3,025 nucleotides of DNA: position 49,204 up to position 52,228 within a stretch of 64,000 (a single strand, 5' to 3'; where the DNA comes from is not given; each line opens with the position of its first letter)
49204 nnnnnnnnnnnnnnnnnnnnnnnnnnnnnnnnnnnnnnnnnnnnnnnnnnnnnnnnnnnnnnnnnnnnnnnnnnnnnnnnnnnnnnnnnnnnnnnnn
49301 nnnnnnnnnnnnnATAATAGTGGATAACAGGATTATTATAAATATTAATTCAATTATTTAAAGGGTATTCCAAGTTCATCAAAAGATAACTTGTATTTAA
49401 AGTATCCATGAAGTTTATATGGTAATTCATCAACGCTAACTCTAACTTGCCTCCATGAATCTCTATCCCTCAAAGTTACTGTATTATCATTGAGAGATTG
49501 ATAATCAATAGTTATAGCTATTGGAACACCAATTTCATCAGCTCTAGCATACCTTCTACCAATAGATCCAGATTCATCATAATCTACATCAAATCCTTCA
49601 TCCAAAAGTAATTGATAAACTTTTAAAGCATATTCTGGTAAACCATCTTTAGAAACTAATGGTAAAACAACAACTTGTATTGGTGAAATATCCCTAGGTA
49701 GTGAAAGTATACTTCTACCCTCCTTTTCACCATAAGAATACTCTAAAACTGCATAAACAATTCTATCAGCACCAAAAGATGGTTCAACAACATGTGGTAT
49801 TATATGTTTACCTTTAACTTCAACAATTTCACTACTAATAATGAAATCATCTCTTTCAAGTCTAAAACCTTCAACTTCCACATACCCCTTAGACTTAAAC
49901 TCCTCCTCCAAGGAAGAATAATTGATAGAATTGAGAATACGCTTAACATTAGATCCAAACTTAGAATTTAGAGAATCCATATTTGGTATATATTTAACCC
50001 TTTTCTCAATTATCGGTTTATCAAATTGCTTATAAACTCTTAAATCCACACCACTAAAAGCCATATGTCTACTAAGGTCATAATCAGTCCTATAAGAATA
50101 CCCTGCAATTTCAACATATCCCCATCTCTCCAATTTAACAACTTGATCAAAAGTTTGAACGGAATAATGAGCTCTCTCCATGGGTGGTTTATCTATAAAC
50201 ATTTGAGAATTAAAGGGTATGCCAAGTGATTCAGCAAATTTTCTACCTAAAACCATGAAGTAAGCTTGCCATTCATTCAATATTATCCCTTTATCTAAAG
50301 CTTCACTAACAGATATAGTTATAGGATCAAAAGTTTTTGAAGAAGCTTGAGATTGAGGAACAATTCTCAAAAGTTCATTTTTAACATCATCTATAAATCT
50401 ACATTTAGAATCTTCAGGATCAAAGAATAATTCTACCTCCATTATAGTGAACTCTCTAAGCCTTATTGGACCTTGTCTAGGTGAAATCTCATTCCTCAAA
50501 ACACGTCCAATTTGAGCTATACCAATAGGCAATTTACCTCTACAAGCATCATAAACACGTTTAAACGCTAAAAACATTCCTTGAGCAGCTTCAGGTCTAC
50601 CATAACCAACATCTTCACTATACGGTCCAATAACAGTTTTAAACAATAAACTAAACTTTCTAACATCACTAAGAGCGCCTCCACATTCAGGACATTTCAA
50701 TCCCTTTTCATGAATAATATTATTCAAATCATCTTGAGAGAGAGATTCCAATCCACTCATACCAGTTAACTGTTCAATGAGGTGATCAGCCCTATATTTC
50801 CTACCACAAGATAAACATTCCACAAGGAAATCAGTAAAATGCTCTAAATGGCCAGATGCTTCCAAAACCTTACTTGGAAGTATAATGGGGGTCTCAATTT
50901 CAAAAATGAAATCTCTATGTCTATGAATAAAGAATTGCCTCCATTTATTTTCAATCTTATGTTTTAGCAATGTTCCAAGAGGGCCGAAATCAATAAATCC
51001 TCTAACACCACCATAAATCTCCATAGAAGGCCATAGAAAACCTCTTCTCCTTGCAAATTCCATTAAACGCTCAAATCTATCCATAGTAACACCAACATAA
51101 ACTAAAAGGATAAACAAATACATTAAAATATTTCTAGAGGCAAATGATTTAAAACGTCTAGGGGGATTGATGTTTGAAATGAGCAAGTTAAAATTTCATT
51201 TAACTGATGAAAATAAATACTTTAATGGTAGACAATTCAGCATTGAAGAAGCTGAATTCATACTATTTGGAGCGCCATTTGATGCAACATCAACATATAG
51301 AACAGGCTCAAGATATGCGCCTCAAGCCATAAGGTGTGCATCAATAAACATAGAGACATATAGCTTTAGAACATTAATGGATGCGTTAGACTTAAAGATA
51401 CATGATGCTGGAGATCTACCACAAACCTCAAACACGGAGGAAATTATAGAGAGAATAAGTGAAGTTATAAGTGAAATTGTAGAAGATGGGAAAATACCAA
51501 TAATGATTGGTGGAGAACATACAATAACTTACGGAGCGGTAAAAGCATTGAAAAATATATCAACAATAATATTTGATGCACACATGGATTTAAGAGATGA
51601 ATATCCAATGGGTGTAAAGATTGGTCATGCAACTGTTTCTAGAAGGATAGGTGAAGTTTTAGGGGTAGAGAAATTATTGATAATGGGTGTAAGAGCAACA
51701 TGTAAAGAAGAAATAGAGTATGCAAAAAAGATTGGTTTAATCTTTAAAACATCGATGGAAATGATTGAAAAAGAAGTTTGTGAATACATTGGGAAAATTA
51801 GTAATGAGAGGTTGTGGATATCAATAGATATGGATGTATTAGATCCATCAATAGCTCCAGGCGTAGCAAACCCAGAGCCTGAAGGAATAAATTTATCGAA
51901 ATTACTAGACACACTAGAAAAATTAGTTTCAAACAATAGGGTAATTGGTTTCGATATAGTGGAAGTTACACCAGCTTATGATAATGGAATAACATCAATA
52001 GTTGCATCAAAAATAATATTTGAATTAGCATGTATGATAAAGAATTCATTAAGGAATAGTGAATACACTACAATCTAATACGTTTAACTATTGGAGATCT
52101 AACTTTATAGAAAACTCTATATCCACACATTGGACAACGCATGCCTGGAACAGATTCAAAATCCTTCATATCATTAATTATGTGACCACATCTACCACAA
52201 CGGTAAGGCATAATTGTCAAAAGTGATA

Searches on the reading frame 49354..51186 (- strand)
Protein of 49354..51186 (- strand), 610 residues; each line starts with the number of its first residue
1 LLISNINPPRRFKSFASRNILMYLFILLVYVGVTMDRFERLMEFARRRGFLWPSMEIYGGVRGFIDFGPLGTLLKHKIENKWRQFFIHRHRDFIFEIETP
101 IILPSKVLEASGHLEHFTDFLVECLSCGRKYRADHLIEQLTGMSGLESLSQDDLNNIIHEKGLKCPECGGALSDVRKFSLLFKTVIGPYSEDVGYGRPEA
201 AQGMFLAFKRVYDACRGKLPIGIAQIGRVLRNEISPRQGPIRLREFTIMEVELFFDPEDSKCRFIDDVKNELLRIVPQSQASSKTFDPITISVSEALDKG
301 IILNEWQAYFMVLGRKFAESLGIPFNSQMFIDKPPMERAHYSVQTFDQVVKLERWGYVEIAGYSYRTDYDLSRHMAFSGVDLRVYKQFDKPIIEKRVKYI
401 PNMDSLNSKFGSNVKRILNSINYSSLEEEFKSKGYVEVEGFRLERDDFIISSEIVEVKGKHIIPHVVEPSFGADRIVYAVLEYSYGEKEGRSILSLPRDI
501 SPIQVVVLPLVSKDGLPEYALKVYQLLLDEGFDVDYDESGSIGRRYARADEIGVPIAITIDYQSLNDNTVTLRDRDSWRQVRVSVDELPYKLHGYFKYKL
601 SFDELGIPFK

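Call 75: search_protein_families(library=pfam, proteins=[window:49354-51186:-], max_evalue=0.0001)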
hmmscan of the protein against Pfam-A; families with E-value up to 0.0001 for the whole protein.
window:49354-51186:- (610 aa): 2 families
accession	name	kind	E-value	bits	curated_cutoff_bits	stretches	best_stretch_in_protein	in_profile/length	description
PF03129.25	HGTP_anticodon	-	2.2e-25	89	21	1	504-592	1-91/94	Anticodon binding domain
PF00587.30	tRNA-synt_2b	-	4e-06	27.4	29.3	1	197-264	14-80/179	tRNA synthetase class II core domain (G, H, P, S and T)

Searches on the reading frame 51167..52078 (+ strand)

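Call 75: search_protein_families(library=pfam, proteins=[window:51167-52078:+], max_evalue=0.0001)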
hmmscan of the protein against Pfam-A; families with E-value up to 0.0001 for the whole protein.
window:51167-52078:+ (303 aa): 1 family
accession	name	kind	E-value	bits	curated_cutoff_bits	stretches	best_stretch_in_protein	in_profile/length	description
PF00491.26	Arginase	-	5e-72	243.2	22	1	30-288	2-279/280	Arginase family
